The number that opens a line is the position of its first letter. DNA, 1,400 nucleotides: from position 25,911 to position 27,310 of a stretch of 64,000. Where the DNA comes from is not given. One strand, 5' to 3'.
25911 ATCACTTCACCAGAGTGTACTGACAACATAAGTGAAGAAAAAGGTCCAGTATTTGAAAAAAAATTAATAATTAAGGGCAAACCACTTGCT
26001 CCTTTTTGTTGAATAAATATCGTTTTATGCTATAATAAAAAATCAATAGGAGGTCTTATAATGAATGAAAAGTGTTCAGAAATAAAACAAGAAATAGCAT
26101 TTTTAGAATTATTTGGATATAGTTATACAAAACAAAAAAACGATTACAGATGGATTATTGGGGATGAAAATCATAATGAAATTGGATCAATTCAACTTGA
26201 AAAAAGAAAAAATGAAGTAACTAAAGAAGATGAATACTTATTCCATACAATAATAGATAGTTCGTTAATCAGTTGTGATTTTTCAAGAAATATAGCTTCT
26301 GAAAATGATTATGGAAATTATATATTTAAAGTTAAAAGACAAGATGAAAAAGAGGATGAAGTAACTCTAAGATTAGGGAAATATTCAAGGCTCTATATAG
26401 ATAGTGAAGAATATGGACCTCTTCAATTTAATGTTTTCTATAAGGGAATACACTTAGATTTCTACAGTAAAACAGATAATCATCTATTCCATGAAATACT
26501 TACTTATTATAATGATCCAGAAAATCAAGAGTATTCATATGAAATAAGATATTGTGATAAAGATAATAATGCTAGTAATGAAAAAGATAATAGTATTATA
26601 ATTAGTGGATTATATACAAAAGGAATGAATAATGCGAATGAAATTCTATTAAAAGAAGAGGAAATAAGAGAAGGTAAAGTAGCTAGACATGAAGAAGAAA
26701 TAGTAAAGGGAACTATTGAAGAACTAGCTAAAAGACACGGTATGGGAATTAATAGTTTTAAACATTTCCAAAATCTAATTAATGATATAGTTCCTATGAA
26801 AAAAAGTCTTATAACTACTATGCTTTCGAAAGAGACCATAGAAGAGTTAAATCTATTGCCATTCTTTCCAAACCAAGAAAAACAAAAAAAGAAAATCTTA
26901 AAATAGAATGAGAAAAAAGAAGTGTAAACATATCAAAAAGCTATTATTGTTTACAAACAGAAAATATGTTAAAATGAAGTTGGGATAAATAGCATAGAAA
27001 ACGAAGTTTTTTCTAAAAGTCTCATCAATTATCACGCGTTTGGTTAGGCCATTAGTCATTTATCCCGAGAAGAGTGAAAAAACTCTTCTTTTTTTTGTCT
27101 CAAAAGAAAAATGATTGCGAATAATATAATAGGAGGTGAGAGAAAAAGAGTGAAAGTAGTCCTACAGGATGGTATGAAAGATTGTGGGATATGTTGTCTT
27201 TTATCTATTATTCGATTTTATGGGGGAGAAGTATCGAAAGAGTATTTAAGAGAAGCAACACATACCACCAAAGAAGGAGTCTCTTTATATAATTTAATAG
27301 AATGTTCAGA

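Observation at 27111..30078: Class II two-peptide bacteriocin cluster with overlooked double-glycine-leader genes and an immunity candidate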

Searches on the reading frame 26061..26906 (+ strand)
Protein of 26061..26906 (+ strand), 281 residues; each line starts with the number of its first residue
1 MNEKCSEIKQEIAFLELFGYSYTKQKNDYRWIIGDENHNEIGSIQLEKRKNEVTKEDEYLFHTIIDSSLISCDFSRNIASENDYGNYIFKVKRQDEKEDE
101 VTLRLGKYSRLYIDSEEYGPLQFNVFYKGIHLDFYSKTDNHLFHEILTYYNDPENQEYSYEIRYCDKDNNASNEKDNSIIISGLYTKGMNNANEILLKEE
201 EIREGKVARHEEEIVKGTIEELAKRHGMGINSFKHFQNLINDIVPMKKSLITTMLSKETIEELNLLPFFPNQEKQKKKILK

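Call 3: search_protein_families(library=pfam, proteins=[window:26061-26906:+], max_evalue=1)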
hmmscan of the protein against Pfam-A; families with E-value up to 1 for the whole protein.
window:26061-26906:+ (281 aa): 2 families
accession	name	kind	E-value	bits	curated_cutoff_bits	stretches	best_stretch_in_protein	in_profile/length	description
PF06481.20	COX_ARM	-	0.054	13.8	23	1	134-153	26-45/46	COX Aromatic Rich Motif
PF07495.19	Y_Y_Y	-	0.31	11.4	26.6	0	81-100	34-53/65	Y_Y_Y domain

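Call 4: search_protein_families(library=ncbifam, proteins=[window:26061-26906:+], max_evalue=1)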
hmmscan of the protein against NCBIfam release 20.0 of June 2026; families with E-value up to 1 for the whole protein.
window:26061-26906:+ (281 aa): 0 families

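Call 78: search_protein_families(library=padloc, proteins=[window:26061-26903:+], max_evalue=0.1)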
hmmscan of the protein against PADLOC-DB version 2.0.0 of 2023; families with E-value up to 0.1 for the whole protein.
window:26061-26903:+ (281 aa): 0 families

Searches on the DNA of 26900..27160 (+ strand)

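Call 33: search_rna_families(source=window, start=26900, end=27160, threshold=evalue, max_evalue=10, show_alignments=3)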
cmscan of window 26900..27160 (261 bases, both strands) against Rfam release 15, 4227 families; matches with E-value up to 10: 5.
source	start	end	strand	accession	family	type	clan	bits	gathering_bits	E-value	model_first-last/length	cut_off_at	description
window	26984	27033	-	RF01166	sn3071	Gene; snRNA; snoRNA; CD-box;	-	16.5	40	0.76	1-77/77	no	Small nucleolar RNA sn3071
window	27066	27115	+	RF02527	SSRC38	Gene; sRNA;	-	14.4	80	2.8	1-166/166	no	Streptococcus sRNA SSRC38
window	26921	26957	-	RF00644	mir-27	Gene; miRNA;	-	14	48.5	1.3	23-60/80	no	mir-27 microRNA precursor family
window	27002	27118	-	RF02365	Yfr17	Gene; sRNA;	-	12.4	50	6.3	1-264/264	no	Cyanobacterial functional RNA 17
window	27020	27124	-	RF02160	PART1_2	Gene; lncRNA;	-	6.8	55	7.8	144-249/249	no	Prostate androgen-regulated transcript 1 conserved region 2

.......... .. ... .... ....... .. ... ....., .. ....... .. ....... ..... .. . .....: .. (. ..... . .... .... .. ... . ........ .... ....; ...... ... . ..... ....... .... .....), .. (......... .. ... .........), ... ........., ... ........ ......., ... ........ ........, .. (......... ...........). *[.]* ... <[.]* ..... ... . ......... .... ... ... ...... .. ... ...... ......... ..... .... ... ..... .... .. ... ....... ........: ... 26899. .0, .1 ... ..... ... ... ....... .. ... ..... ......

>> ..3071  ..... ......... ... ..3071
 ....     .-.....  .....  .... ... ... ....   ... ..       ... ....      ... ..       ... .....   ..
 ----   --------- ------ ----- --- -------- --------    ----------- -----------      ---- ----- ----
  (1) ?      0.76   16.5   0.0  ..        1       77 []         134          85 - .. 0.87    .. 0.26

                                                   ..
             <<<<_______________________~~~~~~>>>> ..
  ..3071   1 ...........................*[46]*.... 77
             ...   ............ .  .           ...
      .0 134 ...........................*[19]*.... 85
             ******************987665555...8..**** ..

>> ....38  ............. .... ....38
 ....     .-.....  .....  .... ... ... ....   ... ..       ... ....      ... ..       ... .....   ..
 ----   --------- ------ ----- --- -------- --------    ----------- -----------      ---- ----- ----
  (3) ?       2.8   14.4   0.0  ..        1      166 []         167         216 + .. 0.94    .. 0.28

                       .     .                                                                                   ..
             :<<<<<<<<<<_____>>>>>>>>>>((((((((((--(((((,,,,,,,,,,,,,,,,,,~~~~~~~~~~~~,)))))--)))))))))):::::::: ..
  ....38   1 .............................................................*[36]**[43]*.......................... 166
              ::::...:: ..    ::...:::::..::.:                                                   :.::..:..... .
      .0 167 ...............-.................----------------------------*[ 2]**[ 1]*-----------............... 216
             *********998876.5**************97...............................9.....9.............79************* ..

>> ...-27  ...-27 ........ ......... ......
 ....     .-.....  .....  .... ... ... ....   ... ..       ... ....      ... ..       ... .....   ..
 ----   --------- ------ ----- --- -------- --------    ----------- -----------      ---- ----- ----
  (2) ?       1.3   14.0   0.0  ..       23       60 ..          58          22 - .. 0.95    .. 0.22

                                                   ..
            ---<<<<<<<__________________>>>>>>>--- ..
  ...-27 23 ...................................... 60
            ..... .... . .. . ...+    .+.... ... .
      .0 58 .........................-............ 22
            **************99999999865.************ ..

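Call 67: build_rna_model(alignment_id=A4)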
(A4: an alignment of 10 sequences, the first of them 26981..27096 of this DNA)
Model R1 built from alignment A4 (10 sequences, 152 columns); structure: RNAalifold consensus.
model positions 115; base pairs 26; branch points 2; effective number of sequences 2.21; information 0.59 bits per position. Calibrated on 0.2 Mb of random sequence (short: E-values are rough).
structure used (alignment columns):
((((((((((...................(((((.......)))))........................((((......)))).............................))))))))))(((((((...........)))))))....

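Call 68: search_with_rna_model(model_id=R1, sources=[window, L001, L004, L010, L019, L020, L021, L022, L023, L024, L025, L026, L027, L028, L029, L030, L031, L032, L035, L036, L037, L038, L039, L040, L041, L042, L043, L044, L045, L046, L049, L050, L051, L053, L055, L056, L057], max_evalue=1, make_alignment=true)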
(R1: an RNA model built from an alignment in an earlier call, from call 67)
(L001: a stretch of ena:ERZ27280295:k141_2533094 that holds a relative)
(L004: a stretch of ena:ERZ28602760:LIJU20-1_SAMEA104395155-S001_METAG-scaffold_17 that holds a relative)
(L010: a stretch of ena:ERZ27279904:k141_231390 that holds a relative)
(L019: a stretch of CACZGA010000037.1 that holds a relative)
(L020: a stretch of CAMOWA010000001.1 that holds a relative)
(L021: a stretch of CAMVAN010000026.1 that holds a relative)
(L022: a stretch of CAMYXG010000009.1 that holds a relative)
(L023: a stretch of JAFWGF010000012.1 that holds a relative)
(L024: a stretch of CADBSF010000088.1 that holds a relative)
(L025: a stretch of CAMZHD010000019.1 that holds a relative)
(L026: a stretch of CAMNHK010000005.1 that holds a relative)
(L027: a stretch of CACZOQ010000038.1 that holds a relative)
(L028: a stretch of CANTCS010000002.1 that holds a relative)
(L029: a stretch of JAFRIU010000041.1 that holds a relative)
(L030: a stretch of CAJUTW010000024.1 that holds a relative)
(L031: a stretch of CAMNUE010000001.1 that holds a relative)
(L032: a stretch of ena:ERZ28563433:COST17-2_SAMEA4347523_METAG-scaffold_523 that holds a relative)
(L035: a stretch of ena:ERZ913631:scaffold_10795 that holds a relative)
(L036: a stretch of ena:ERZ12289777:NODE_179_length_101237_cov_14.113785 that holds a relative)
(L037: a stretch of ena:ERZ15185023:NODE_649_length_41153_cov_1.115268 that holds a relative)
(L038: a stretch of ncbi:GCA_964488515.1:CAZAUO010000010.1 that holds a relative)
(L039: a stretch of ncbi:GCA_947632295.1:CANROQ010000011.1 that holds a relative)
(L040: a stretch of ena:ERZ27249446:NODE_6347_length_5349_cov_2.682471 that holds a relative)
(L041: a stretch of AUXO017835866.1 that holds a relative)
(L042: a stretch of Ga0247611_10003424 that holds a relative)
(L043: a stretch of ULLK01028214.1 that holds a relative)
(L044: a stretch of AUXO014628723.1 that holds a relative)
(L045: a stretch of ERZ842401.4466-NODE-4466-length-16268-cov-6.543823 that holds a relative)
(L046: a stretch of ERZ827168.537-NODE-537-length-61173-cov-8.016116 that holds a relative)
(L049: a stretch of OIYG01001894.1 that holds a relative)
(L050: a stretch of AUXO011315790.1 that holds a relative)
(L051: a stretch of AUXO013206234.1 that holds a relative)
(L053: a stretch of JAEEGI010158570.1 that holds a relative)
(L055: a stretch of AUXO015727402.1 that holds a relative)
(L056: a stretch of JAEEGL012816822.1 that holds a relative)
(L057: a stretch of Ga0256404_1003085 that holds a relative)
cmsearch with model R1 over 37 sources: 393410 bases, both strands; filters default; matches with E-value up to 1: 26.
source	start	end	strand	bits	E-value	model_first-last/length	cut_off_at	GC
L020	3219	3334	+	117.2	8.7e-18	1-115/115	no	0.28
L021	270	384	+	116.6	1.1e-17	1-115/115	no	0.28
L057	11237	11351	+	116.6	1.1e-17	1-115/115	no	0.28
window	26981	27095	+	115.1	2.1e-17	1-115/115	no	0.33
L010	3381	3495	+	114.6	2.5e-17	1-115/115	no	0.31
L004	3382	3496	+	114.6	2.5e-17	1-115/115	no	0.31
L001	3382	3496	+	114.2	3.1e-17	1-115/115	no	0.32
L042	1611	1725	+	109.3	2.3e-16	1-115/115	no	0.28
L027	3217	3331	+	97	3.5e-14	1-115/115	no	0.25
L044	449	561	+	95.8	5.7e-14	1-115/115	no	0.26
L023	1158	1261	+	95.2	7.1e-14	1-115/115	no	0.27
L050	5424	5542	+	90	6.1e-13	1-115/115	no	0.26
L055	634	747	+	88.9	9.4e-13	1-115/115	no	0.26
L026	3227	3330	+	85.2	4.3e-12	1-115/115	no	0.26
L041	3139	3242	-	85.2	4.3e-12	1-115/115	no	0.26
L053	2730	2836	-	84.3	6.2e-12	1-115/115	no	0.26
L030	3216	3328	+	81.7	1.8e-11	1-115/115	no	0.26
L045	8911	9014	+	81.4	2e-11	1-115/115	no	0.26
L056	10530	10639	+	79.7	4.1e-11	1-115/115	no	0.27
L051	2238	2343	-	75.3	2.4e-10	1-115/115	no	0.25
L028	3204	3329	+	74.6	3.4e-10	1-115/115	no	0.21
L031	3120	3269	+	58.2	2.7e-07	1-115/115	no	0.21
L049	5415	5521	+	44.3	7.8e-05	1-115/115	no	0.25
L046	1608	1724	-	37.7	0.0012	1-115/115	no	0.24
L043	686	802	-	34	0.0053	1-115/115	no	0.22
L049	2342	2450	+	24.6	0.25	1-115/115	no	0.3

Alignment A6: 26 matches aligned to the model, 155 columns, each read 5' to 3' on its own strand. Consensus structure (alignment columns), stored with it:
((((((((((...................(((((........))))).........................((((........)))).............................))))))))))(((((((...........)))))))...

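Call 72: build_rna_model(alignment_id=A6, structure=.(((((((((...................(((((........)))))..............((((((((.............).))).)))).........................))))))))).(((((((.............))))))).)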
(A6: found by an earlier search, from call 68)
Model R2 built from alignment A6 (26 sequences, 155 columns); structure: as given.
model positions 115; base pairs 29; branch points 2; effective number of sequences 3.3; information 0.59 bits per position. Calibrated on 0.2 Mb of random sequence (short: E-values are rough).
structure used (alignment columns):
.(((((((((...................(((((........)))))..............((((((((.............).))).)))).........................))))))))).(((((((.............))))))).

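Call 73: search_with_rna_model(model_id=R2, sources=[window, L001, L010, L019, L020, L021, L022, L023, L024, L025, L026, L027, L028, L029, L030, L031, L032, L035, L036, L037, L038, L039, L040, L042, L043, L044, L045, L046, L049, L050, L051, L053, L055, L056], max_evalue=0.001, make_alignment=true)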
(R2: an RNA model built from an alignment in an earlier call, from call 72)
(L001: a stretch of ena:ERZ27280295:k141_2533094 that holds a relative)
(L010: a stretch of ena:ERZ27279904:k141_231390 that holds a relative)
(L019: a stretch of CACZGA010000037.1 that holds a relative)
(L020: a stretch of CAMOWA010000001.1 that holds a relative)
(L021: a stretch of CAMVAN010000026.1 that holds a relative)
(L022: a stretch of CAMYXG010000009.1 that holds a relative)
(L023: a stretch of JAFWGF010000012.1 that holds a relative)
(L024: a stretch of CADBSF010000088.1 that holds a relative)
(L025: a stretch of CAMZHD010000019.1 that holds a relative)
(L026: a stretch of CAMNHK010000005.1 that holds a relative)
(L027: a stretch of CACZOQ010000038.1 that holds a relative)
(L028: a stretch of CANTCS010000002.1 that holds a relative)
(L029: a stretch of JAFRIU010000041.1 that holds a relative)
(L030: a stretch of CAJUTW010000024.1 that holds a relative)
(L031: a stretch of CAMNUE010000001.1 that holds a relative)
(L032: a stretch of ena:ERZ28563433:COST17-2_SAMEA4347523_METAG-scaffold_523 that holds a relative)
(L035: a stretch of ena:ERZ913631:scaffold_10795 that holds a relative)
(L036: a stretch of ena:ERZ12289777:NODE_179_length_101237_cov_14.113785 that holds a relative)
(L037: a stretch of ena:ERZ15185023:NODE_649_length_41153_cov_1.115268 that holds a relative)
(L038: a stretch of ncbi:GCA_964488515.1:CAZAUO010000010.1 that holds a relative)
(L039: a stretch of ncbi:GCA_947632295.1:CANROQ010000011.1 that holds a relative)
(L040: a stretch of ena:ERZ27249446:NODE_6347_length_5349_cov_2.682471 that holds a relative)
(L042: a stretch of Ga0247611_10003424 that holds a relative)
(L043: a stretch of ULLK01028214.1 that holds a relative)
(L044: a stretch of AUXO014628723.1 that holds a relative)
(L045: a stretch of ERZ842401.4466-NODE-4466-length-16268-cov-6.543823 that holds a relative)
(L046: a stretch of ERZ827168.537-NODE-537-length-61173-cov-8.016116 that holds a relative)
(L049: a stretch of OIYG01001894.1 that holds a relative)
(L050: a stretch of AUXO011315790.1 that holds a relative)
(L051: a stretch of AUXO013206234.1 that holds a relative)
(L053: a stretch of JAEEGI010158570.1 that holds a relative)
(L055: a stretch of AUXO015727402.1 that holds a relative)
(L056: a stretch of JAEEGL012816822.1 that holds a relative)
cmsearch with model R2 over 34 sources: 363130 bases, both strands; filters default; matches with E-value up to 0.001: 23.
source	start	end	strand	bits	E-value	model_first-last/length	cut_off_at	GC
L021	270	384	+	113.3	1.1e-16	1-115/115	no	0.28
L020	3219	3334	+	111.3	2.4e-16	1-115/115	no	0.28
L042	1611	1725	+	109.7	4.6e-16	1-115/115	no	0.28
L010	3381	3495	+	109.1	5.9e-16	1-115/115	no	0.31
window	26981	27095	+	108.8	6.5e-16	1-115/115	no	0.33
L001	3382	3496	+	108.6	7.1e-16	1-115/115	no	0.32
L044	449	561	+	99.2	3.1e-14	1-115/115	no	0.26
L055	634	747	+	94.9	1.8e-13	1-115/115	no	0.26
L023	1158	1261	+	92.9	3.9e-13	1-115/115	no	0.27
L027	3217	3331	+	91.8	6.1e-13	1-115/115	no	0.25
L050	5424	5542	+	89.8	1.3e-12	1-115/115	no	0.26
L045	8911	9014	+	88.1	2.7e-12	1-115/115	no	0.26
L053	2732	2836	-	86.9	4.4e-12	1-115/115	no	0.26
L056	10530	10639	+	82.2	3e-11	1-115/115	no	0.27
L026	3227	3330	+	78.7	1.2e-10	1-115/115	no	0.26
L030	3216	3328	+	77.7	1.7e-10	1-115/115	no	0.26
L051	2238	2343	-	73.9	8.2e-10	1-115/115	no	0.25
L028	3204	3329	+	64.5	3.5e-08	1-115/115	no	0.21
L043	686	802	-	60.1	2.1e-07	1-115/115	no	0.22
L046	1608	1724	-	59.5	2.7e-07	1-115/115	no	0.24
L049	5415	5521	+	59.1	3.2e-07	1-115/115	no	0.25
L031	3120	3269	+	50.7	9.1e-06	1-115/115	no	0.21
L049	2342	2450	+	49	1.8e-05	1-115/115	no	0.3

Alignment A7: 23 matches aligned to the model, 163 columns, each read 5' to 3' on its own strand. Consensus structure (alignment columns), stored with it:
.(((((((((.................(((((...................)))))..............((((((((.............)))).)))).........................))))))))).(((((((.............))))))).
